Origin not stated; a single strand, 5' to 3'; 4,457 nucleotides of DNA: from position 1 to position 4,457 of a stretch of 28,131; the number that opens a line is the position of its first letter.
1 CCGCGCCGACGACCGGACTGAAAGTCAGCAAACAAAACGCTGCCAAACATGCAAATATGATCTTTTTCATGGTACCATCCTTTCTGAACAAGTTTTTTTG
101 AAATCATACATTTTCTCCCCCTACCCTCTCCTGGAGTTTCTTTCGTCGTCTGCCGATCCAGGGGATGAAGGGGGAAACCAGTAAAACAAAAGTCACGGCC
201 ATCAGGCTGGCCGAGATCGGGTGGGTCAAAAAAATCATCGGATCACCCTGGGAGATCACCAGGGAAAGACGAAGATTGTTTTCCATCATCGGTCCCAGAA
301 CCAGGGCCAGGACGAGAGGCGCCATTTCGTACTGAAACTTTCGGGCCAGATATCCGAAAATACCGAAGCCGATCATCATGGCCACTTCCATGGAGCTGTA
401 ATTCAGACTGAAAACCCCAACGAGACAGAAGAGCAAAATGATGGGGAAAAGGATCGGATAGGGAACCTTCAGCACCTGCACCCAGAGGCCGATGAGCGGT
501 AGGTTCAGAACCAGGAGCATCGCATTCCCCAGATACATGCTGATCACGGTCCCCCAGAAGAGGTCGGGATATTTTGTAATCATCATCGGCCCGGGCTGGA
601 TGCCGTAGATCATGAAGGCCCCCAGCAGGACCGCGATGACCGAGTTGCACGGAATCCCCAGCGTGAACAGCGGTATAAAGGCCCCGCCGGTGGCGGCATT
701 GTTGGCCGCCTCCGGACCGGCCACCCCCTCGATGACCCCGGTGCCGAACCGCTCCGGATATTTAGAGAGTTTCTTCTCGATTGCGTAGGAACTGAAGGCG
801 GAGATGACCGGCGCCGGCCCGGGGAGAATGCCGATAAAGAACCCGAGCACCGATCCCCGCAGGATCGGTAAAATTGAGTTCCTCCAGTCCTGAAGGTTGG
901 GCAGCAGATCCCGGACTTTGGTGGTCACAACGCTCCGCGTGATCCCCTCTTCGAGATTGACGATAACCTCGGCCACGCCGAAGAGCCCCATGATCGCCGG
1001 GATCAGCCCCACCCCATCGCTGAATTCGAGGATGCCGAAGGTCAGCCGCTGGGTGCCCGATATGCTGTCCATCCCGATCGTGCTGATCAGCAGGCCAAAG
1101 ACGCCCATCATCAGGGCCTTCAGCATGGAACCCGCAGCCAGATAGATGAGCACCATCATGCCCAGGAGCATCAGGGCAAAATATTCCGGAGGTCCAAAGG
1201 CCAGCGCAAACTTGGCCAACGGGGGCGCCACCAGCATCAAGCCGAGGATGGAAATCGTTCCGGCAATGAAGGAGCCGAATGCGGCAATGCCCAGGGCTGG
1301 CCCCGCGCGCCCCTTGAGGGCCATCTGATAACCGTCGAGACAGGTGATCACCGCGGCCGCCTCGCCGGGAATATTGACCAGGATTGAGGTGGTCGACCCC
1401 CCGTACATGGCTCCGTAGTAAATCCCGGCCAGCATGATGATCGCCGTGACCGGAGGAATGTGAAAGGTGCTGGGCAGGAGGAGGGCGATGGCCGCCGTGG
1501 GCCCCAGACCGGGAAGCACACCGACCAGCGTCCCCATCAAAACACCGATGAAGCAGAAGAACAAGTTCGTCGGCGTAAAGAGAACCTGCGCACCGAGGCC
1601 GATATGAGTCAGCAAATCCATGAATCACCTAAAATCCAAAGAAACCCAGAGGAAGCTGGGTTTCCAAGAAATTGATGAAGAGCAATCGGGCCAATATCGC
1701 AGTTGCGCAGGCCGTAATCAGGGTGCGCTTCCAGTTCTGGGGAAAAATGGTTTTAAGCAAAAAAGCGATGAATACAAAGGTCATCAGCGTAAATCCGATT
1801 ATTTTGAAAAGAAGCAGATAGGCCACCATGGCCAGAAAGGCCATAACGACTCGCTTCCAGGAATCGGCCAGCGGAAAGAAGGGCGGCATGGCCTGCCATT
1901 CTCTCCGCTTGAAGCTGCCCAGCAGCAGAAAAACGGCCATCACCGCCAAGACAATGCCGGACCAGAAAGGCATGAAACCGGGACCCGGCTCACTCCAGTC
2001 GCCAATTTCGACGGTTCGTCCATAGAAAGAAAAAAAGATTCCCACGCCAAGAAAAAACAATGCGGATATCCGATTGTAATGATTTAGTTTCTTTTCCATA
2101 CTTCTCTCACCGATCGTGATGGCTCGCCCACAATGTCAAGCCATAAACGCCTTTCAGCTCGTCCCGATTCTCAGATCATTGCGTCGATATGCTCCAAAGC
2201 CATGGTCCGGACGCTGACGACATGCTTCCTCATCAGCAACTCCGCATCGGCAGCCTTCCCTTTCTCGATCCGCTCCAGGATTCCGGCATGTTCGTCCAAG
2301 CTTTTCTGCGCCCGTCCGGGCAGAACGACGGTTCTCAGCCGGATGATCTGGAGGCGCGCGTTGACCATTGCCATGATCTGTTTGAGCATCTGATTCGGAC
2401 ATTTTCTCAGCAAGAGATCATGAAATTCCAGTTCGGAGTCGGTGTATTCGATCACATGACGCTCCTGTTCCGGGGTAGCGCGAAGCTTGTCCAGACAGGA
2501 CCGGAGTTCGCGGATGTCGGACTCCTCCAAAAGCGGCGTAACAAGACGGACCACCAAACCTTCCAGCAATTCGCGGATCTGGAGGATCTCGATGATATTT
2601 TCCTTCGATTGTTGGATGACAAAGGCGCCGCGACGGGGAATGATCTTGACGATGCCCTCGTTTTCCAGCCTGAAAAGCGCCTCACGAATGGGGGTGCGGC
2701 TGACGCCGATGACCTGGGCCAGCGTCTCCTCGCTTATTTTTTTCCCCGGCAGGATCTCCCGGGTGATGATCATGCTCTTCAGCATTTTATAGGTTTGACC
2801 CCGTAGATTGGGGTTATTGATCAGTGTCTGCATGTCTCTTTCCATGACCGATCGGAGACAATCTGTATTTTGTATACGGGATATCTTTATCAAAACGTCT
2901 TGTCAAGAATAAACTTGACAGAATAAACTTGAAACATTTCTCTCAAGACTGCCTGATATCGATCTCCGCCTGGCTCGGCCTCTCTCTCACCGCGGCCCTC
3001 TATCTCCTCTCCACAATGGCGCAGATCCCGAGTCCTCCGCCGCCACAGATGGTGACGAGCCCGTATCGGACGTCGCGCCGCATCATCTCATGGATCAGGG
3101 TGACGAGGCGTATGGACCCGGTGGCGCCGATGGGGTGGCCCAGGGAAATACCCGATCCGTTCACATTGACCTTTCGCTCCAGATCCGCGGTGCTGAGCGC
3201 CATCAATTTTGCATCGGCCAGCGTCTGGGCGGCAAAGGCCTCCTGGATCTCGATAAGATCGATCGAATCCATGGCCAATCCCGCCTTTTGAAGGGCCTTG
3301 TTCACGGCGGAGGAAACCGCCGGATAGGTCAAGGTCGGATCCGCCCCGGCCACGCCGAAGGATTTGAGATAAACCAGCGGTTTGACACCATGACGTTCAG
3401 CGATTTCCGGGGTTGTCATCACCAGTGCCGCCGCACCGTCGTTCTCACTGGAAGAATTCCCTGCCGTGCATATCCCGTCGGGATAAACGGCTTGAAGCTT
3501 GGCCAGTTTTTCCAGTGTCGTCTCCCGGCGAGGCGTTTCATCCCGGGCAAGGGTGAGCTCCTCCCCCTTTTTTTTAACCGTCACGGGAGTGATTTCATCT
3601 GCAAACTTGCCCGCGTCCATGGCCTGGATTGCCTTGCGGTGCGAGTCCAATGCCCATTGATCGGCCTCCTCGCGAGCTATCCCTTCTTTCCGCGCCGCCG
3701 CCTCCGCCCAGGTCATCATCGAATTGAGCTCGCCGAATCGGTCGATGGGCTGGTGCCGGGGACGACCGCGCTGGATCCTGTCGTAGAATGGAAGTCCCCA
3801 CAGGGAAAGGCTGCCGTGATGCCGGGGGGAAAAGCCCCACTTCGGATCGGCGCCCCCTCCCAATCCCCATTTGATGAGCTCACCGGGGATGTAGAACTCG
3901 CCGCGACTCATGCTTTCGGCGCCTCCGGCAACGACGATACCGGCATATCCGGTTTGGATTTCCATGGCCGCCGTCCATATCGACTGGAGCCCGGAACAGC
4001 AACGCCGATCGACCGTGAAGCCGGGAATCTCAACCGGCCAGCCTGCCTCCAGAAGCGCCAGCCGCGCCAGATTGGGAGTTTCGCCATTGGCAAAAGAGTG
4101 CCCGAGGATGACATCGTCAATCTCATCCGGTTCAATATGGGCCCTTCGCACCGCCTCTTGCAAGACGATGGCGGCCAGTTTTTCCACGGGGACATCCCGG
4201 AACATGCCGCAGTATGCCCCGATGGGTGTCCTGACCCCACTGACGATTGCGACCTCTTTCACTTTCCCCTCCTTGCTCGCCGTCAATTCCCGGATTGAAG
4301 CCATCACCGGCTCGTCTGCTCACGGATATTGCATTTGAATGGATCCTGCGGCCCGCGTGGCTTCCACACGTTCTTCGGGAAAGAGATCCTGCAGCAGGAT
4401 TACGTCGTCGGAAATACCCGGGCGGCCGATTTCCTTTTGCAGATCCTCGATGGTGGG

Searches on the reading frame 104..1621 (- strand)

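Call 5: search_protein_families(library=pfam, proteins=[window:104-1621:-])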
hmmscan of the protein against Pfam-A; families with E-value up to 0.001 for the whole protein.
window:104-1621:- (505 aa): 1 family
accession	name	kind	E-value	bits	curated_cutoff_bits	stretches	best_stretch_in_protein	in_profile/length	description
PF01970.21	TctA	-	9.2e-163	542.2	28.9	1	20-438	1-423/423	Tripartite tricarboxylate transporter TctA family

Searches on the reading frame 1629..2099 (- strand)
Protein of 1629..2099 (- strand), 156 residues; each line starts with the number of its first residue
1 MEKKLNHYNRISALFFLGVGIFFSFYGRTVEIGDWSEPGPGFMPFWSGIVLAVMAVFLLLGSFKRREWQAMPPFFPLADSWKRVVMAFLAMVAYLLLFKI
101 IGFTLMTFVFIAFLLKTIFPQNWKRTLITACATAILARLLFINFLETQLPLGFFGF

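Call 5: search_protein_families(library=pfam, proteins=[window:1629-2099:-])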
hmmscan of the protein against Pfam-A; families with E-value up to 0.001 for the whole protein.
window:1629-2099:- (156 aa): 2 families
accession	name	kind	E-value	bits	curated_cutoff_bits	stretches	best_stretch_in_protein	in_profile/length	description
PF07331.16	TctB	-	1e-20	74.8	29.1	1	11-150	2-137/137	Tripartite tricarboxylate transporter TctB family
PF15420.11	Abhydrolase_9_N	-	0.00049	20.6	27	1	13-137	21-145/208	Alpha/beta-hydrolase family N-terminus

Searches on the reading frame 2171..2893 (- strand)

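Call 5: search_protein_families(library=pfam, proteins=[window:2171-2893:-])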
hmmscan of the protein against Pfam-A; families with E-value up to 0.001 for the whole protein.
window:2171-2893:- (240 aa): 3 families
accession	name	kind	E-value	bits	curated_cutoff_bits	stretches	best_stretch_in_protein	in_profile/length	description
PF07729.17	FCD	-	8.1e-25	88.1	24.3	1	102-225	1-123/125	FCD domain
PF00392.27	GntR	-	4.6e-18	65.1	27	1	32-92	3-64/64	Bacterial regulatory proteins, gntR family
PF13412.12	HTH_24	-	0.00029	20.8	21.9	1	56-83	21-48/48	Winged helix-turn-helix DNA-binding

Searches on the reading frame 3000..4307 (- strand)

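Call 5: search_protein_families(library=pfam, proteins=[window:3000-4307:-])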
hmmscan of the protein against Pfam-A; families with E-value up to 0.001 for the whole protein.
window:3000-4307:- (435 aa): 4 families
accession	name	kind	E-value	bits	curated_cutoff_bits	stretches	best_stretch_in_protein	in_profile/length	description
PF00108.29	Thiolase_N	-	1.6e-64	218.3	26.4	1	19-299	1-258/260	Thiolase, N-terminal domain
PF02803.24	Thiolase_C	-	2.3e-35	121.4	27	1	309-434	2-123/123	Thiolase, C-terminal domain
PF22691.2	Thiolase_C_1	-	7.5e-06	26.2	28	0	323-364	12-53/144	Thiolase C-terminal domain-like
PF00109.32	ketoacyl-synt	-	0.00078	19.6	20.8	0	95-134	166-205/252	Beta-ketoacyl synthase, N-terminal domain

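Call 33: search_protein_families(library=ncbifam, proteins=[window:3000-4307:-], max_evalue=1e-10)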
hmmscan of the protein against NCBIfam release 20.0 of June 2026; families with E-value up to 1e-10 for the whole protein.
window:3000-4307:- (435 aa): 38 families (the best 25 are shown)
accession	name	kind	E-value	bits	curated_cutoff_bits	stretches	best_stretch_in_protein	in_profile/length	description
NF004853.0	PRK06205.1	subfamily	2e-136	455.2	551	1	17-434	2-402/404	acetyl-CoA C-acetyltransferase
TIGR01930.1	AcCoA-C-Actrans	subfamily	5.7e-120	400.8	240.55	1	21-433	1-385/385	acetyl-CoA C-acyltransferase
NF006552.0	PRK09051.1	subfamily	2.1e-102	343.3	565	2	197-434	159-394/395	beta-ketothiolase BktB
NF042999.1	bketothiol_BktB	equivalog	3.6e-99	332.7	725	2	196-434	157-393/394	beta-ketothiolase BktB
NF004206.0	PRK05656.1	subfamily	4.6e-94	315.6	688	2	197-434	157-392/392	acetyl-CoA C-acetyltransferase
NF006086.0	PRK08235.1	equivalog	8.3e-90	301.7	526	2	197-433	157-391/393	acetyl-CoA C-acetyltransferase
TIGR02430.1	pcaF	equivalog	3.1e-89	299.8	597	2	194-434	159-399/400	3-oxoadipyl-CoA thiolase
NF006001.0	PRK08131.1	equivalog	4.4e-89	299.2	622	2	185-434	151-399/401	3-oxoadipyl-CoA thiolase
NF006551.0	PRK09050.1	subfamily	6.2e-89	298.9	605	2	194-434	160-400/401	3-oxoadipyl-CoA thiolase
NF006553.0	PRK09052.1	equivalog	7.4e-89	298.5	567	2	197-434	154-398/399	acetyl-CoA C-acyltransferase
NF005805.0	PRK07661.1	equivalog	3.3e-88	296.3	633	2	196-433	146-389/391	acetyl-CoA C-acetyltransferase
NF005865.0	PRK07801.1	equivalog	3.2e-84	283.4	591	2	189-434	148-381/382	acetyl-CoA C-acetyltransferase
NF005152.0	PRK06633.1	equivalog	6.6e-81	271.9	675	2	197-433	157-390/392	acetyl-CoA C-acetyltransferase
NF005033.0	PRK06445.1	equivalog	4e-80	269.9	511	2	197-434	160-394/395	acetyl-CoA C-acetyltransferase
NF006510.0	PRK08947.1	equivalog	6.2e-80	269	519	2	197-434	147-386/387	acetyl-CoA C-acyltransferase FadA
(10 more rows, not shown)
